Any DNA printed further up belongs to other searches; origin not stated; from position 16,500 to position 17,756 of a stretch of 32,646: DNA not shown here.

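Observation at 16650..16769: ParB-signature N-terminal peptide (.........) on an EamA/DMT permease, exactly where parB should begin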

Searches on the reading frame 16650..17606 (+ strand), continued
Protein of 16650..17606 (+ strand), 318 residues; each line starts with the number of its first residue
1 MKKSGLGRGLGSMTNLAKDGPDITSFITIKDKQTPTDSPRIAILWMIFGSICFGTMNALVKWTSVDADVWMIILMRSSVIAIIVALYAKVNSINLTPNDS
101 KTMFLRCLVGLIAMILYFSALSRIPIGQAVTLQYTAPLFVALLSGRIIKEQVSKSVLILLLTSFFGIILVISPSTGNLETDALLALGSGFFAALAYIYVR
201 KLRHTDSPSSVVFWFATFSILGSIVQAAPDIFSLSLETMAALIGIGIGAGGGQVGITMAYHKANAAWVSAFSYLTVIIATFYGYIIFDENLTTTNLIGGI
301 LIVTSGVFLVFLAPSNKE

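Call 65: find_encoding_contigs(protein=P0361, flank=6000, max_places=2)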
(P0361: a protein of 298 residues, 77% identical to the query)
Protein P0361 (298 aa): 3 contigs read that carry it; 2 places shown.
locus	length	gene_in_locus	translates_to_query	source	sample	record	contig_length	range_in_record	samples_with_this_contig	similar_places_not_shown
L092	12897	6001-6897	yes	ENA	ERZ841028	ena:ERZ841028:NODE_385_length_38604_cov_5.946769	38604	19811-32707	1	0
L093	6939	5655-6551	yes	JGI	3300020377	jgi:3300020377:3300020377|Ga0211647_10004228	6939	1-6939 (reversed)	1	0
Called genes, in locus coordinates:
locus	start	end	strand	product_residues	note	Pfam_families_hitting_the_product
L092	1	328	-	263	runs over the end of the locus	-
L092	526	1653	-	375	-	PF00589:Phage_integrase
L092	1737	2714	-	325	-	PF18030:Rimk_N, PF14397:ATPgrasp_ST (faint), PF02655:ATP-grasp_3, PF02955:GSH-S_ATP, PF08443:RimK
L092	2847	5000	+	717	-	PF02037:SAP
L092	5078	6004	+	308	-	PF01656:CbiA, PF06564:CBP_BcsQ (faint), PF09140:MipZ, PF10609:ParA, PF13614:AAA_31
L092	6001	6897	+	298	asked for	PF00892:EamA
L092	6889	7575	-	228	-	PF00881:Nitroreductase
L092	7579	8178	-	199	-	-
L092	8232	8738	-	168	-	PF01472:PUA, PF26292:PUA_elF2D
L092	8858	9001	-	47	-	-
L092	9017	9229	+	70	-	PF01201:Ribosomal_S8e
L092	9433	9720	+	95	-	-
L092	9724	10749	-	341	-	PF01063:Aminotran_4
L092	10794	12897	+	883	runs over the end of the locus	PF03104:DNA_pol_B_exo1, PF03175:DNA_pol_B_2 (faint), PF00136:DNA_pol_B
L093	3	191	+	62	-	?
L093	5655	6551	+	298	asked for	PF00892:EamA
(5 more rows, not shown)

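Call 66: find_encoding_contigs(protein=P0309, flank=10000, max_places=2)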
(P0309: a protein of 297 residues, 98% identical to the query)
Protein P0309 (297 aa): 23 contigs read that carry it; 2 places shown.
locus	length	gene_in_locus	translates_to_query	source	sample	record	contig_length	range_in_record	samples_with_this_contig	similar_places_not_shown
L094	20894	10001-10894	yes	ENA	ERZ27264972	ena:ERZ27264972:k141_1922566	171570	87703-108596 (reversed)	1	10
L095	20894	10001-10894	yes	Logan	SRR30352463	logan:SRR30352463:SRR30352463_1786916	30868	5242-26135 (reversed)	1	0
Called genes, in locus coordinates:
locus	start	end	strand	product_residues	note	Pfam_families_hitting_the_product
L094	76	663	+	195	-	-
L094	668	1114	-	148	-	PF12840:HTH_20 (weak), PF13404:HTH_AsnC-type, PF13412:HTH_24, PF01037:AsnC_trans_reg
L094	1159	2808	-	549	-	PF01189:Methyltr_RsmB-F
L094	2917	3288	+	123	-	-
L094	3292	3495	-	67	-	-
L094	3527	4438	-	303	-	-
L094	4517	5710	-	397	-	PF00589:Phage_integrase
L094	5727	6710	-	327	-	PF18030:Rimk_N, PF14397:ATPgrasp_ST (faint), PF02655:ATP-grasp_3, PF08443:RimK, PF02222:ATP-grasp (faint), PF02786:CPSase_L_D2 (weak), PF02955:GSH-S_ATP, PF14398:ATPgrasp_YheCD (faint)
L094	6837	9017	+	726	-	PF02037:SAP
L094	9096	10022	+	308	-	PF01656:CbiA, PF06564:CBP_BcsQ (faint), PF09140:MipZ, PF10609:ParA, PF13614:AAA_31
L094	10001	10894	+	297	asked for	PF00892:EamA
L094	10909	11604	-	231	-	PF00881:Nitroreductase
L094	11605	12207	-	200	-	-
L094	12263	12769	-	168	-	PF01472:PUA, PF26292:PUA_elF2D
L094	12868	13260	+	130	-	PF01201:Ribosomal_S8e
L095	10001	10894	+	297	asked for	PF00892:EamA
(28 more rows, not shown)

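Call 90: find_encoding_contigs(protein=P0127, flank=5000, max_places=1)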
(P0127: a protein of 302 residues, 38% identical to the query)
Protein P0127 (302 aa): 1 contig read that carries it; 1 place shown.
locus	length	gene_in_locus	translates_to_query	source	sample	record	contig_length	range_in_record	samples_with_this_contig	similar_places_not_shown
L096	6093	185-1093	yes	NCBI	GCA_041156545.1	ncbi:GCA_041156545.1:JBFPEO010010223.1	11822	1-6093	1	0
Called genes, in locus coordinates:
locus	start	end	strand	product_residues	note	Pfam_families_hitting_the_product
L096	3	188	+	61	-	?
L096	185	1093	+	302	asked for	PF00892:EamA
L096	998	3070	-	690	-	PF02557:VanY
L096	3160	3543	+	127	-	-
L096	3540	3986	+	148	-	-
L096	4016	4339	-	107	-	-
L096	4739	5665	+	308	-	-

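Call 91: find_encoding_contigs(protein=P0130, flank=5000, max_places=1)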
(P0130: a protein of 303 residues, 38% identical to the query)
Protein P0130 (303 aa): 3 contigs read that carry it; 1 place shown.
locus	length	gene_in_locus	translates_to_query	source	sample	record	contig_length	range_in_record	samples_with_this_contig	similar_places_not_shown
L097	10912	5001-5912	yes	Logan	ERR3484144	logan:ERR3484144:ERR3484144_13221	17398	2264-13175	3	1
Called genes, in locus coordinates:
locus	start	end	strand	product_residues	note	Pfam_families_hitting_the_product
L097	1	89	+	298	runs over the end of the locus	PF02607:B12-binding_2, PF02310:B12-binding, PF01381:HTH_3, PF12844:HTH_19 (weak), PF13443:HTH_26 (weak), PF13560:HTH_31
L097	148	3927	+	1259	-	PF00069:Pkinase, PF03109:ABC1 (faint), PF07714:PK_Tyr_Ser-Thr, PF13424:TPR_12 (faint), PF13191:AAA_16, PF07719:TPR_2 (faint)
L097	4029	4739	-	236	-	-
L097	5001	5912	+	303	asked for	PF00892:EamA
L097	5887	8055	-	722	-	PF17678:Glyco_hydro_92N, PF07971:Glyco_hydro_92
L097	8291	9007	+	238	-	-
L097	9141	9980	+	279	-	PF01553:Acyltransferase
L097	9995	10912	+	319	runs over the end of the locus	PF01370:Epimerase, PF16363:GDP_Man_Dehyd (weak)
